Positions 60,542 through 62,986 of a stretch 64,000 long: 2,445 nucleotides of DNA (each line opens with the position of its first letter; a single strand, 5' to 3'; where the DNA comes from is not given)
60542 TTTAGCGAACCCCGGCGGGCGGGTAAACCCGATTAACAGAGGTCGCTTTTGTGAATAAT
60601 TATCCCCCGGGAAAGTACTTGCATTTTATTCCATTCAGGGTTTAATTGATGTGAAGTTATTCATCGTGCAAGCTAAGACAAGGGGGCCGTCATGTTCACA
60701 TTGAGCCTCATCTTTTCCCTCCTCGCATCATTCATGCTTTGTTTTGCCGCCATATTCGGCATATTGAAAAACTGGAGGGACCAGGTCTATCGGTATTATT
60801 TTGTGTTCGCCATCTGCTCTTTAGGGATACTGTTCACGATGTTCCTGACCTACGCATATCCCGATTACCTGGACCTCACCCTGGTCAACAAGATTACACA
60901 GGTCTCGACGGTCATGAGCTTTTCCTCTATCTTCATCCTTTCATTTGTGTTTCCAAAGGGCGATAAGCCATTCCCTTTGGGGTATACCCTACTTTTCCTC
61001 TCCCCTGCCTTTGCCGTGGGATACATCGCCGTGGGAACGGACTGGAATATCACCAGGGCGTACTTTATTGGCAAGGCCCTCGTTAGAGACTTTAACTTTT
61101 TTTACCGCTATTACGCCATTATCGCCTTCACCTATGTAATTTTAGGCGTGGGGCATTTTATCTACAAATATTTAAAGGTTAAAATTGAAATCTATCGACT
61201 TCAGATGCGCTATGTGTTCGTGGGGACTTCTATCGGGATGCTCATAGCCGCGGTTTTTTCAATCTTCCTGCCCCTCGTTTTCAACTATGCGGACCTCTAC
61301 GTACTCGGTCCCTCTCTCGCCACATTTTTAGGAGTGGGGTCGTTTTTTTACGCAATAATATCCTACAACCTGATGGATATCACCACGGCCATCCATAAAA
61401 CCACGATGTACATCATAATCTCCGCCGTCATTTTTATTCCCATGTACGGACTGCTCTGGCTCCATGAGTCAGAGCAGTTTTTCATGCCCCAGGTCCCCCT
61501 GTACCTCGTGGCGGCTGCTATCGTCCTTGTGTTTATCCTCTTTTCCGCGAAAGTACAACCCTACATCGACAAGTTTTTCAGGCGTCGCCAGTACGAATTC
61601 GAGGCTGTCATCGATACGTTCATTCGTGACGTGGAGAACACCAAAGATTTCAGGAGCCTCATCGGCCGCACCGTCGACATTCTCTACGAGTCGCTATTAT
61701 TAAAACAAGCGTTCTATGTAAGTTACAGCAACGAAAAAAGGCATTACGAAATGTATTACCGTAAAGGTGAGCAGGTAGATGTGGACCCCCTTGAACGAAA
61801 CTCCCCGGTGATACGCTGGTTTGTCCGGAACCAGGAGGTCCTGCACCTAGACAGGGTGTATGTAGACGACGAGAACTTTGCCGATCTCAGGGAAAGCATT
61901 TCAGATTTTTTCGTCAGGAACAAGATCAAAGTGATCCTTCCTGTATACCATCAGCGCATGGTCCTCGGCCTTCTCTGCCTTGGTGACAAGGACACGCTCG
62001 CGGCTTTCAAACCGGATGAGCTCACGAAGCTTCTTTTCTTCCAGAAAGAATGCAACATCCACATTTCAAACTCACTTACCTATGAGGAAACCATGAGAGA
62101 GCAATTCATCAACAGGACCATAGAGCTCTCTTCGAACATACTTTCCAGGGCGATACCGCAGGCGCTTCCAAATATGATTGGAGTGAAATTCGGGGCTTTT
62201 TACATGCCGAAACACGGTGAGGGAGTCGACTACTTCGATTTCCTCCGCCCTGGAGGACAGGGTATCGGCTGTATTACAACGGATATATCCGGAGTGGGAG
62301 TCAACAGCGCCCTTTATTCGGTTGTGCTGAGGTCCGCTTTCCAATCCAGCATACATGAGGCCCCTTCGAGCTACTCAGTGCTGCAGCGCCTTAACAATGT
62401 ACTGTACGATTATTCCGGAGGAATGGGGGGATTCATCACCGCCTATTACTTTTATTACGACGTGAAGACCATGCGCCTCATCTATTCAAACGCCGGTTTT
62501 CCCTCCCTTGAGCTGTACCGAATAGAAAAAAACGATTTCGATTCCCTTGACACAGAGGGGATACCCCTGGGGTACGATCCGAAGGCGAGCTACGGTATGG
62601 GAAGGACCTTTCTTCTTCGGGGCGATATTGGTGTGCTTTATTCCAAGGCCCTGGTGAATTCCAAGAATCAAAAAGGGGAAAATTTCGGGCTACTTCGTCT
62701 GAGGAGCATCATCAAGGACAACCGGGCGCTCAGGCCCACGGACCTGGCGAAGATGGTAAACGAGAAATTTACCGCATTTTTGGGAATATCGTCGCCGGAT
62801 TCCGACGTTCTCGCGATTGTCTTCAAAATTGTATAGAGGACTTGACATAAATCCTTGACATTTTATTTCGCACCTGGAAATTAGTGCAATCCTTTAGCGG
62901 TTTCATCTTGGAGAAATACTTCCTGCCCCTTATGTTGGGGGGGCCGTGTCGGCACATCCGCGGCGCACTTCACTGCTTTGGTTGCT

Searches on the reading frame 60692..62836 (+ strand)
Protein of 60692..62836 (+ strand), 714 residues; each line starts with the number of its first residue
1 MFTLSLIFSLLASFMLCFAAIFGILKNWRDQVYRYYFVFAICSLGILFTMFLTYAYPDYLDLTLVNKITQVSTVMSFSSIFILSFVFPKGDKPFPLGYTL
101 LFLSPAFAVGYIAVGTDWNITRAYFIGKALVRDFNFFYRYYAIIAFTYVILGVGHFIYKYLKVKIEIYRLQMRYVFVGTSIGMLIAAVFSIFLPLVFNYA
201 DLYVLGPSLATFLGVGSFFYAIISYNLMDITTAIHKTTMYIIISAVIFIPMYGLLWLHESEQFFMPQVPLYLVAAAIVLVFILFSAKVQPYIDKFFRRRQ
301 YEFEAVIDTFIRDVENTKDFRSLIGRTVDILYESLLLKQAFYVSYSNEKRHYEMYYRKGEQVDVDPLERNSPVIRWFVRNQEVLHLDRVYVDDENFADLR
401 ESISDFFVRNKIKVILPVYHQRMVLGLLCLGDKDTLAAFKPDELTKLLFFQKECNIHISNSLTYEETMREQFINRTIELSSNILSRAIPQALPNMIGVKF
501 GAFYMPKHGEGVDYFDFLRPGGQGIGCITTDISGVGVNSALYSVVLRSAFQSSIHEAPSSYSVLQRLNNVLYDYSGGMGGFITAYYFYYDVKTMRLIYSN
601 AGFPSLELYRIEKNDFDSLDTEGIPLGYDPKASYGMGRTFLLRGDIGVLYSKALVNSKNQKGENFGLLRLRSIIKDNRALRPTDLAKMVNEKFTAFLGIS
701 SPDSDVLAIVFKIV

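Call 38: find_encoding_contigs(protein=window:60692-62836:+, flank=10000, max_places=3)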
Protein window:60692-62836:+ (714 aa): 5 contigs read that carry it; 2 places shown.
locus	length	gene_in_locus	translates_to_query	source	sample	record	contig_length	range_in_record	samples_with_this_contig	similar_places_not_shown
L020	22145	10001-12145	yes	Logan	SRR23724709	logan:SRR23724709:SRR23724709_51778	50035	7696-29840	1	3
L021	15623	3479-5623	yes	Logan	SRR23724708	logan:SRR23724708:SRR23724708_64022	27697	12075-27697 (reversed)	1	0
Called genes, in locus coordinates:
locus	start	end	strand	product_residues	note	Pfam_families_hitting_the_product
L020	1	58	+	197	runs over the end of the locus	PF02508:Rnf-Nqr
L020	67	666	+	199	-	PF02508:Rnf-Nqr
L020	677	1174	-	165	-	PF01478:Peptidase_A24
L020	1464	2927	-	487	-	-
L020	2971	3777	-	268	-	PF13505:OMP_b-brl, PF11389:Porin_OmpL1 (weak)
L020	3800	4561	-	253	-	-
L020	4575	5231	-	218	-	PF13505:OMP_b-brl (weak)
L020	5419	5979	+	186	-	-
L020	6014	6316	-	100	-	-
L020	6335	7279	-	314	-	PF08100:Dimerisation (faint), PF00891:Methyltransf_2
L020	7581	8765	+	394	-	PF00108:Thiolase_N, PF02803:Thiolase_C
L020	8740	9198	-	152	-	PF00383:dCMP_cyt_deam_1, PF14437:MafB19-deam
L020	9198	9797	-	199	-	-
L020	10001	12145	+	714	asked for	PF07228:SpoIIE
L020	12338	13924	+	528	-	PF00389:2-Hacid_dh, PF03446:NAD_binding_2 (faint), PF02826:2-Hacid_dh_C, PF19304:PGDH_inter, PF01842:ACT (weak)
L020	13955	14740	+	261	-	PF01784:DUF34_NIF3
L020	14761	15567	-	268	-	PF02535:Zip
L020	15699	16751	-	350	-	PF02558:ApbA, PF08546:ApbA_C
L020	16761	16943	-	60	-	-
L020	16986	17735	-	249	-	PF00142:Fer4_NifH (weak), PF01656:CbiA, PF02374:ArsA_ATPase (faint), PF06564:CBP_BcsQ, PF09140:MipZ, PF10609:ParA, PF13614:AAA_31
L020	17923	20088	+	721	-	PF01804:Penicil_amidase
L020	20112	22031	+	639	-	PF02550:AcetylCoA_hydro, PF13336:AcetylCoA_hyd_C, PF13302:Acetyltransf_3 (weak), PF00583:Acetyltransf_1, PF13508:Acetyltransf_7 (weak)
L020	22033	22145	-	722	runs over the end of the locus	PF08267:Meth_synt_1, PF01717:Meth_synt_2, PF08267:Meth_synt_1 (weak)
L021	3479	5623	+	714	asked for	PF07228:SpoIIE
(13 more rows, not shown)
